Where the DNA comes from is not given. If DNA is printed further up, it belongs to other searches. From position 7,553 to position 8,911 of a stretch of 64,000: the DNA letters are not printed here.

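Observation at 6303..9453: Translationally coupled hydantoinase - asparaginase - isochorismatase-like hydrolase triad without a carbamoylase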

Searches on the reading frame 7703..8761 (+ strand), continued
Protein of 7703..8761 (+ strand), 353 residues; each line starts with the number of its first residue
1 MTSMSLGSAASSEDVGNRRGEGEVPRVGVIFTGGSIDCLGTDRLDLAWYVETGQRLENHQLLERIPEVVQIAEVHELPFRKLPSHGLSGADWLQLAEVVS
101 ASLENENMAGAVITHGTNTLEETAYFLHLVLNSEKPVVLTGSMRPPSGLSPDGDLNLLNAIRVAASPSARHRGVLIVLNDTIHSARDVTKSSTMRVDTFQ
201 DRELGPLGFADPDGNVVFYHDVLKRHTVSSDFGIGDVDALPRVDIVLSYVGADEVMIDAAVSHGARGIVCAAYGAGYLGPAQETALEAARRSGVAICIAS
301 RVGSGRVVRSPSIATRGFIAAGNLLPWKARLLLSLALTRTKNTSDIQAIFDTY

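Call 90: search_protein_families(library=pfam, proteins=[L104:4413-5510:+, L104:6343-6936:+, L104:6951-7949:+, L104:9250-9990:+, L104:10298-11650:-, L104:12145-14490:-, L104:14496-15506:-, L106:2442-3935:+, L106:4044-5450:+, L106:883-1635:-], max_evalue=0.00001)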
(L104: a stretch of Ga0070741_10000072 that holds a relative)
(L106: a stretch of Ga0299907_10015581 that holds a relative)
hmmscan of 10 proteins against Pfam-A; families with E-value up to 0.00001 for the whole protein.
L104:4413-5510:+ (366 aa): 6 families
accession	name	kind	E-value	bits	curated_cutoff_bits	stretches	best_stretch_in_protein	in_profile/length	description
PF13692.12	Glyco_trans_1_4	-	1.2e-27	97.4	27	1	186-325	2-141/142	Glycosyl transferases group 1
PF00534.26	Glycos_transf_1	-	4.7e-27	95.1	26.4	1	186-339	16-171/172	Glycosyl transferases group 1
PF13579.12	Glyco_trans_4_4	-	1.2e-11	45.6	29.7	1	17-166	9-156/158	Glycosyl transferase 4-like domain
PF13439.12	Glyco_transf_4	-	1.2e-10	42.1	28.5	1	19-167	12-164/170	Glycosyltransferase Family 4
PF13524.12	Glyco_trans_1_2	-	9.1e-07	29.4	25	1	215-354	16-142/144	Glycosyl transferase-like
PF20706.3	GT4-conflict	-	3.4e-06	26.8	26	1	162-295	175-315/385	Family 4 Glycosyltransferase in conflict systems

L104:6343-6936:+ (198 aa): 3 families
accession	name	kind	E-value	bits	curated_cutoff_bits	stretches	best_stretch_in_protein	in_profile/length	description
PF13473.12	Cupredoxin_1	-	7e-10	39.3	27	1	117-192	31-99/104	Cupredoxin-like domain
PF00127.26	Copper-bind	-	3e-07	31.2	21.2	1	159-198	65-99/99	Copper binding proteins, plastocyanin/azurin family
PF23509.1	MSMEG_3727_PQQ-assoc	-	4.1e-06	26.7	27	1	112-197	50-134/152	MSMEG_3727, PQQ-associated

L104:6951-7949:+ (333 aa): 1 family
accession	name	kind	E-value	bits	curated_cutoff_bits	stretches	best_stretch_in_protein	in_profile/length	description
PF00296.26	Bac_luciferase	-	2.7e-43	149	27.9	1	2-294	2-307/314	Luciferase-like monooxygenase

L104:9250-9990:+ (247 aa): 1 family
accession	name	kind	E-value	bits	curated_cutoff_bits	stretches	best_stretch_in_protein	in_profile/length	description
PF00857.26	Isochorismatase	-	4.8e-28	98.8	27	1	53-220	18-174/175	Isochorismatase domain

L104:10298-11650:- (451 aa): 2 families
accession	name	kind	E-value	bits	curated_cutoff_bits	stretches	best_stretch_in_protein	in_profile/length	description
PF01979.26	Amidohydro_1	-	1.2e-17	64.6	25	1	55-433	2-345/345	Amidohydrolase family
PF07969.17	Amidohydro_3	-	9.9e-13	48.8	29.7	1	353-434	405-472/472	Amidohydrolase family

L104:12145-14490:- (782 aa): 3 families
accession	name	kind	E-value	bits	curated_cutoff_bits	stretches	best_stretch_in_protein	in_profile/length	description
PF02738.23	MoCoBD_1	-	5.7e-77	258.6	27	1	168-403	7-244/244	Molybdopterin cofactor-binding domain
PF20256.3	MoCoBD_2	-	1.6e-72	244.9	27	1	458-717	21-283/283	Molybdopterin cofactor-binding domain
PF01315.27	Ald_Xan_dh_C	-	3.3e-25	89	31.3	1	20-129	2-110/110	Aldehyde oxidase and xanthine dehydrogenase, a/b hammerhead domain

L104:14496-15506:- (337 aa): 2 families
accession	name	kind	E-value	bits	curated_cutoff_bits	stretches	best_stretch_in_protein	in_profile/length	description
PF00941.27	FAD_binding_5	-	1.4e-43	149.1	27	1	51-220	3-169/170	FAD binding domain in molybdopterin dehydrogenase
PF03450.22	CO_deh_flav_C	-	9.1e-20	71.1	25.5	1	229-330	2-102/102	CO dehydrogenase flavoprotein C-terminal domain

L106:2442-3935:+ (498 aa): 2 families
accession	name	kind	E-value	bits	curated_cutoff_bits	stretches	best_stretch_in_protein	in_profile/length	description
PF01977.22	UbiD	-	6.3e-61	205.6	23.3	1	124-324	7-206/206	3-octaprenyl-4-hydroxybenzoate carboxy-lyase Rift-related domain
PF20696.2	UbiD_C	-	1.7e-30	106.1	24.2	1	333-458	5-127/127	3-octaprenyl-4-hydroxybenzoate carboxy-lyase C-terminal domain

L106:4044-5450:+ (469 aa): 2 families
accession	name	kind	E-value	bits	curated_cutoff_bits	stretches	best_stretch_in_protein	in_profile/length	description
PF01979.26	Amidohydro_1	-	7.3e-19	68.6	25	1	56-435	2-345/345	Amidohydrolase family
PF07969.17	Amidohydro_3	-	9.6e-13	48.8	29.7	1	355-435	405-471/472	Amidohydrolase family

L106:883-1635:- (251 aa): 1 family
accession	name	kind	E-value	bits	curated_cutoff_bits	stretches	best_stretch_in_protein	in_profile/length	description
PF00156.33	Pribosyltran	-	5.5e-08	32.7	26.3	1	127-226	20-128/158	Phosphoribosyl transferase domain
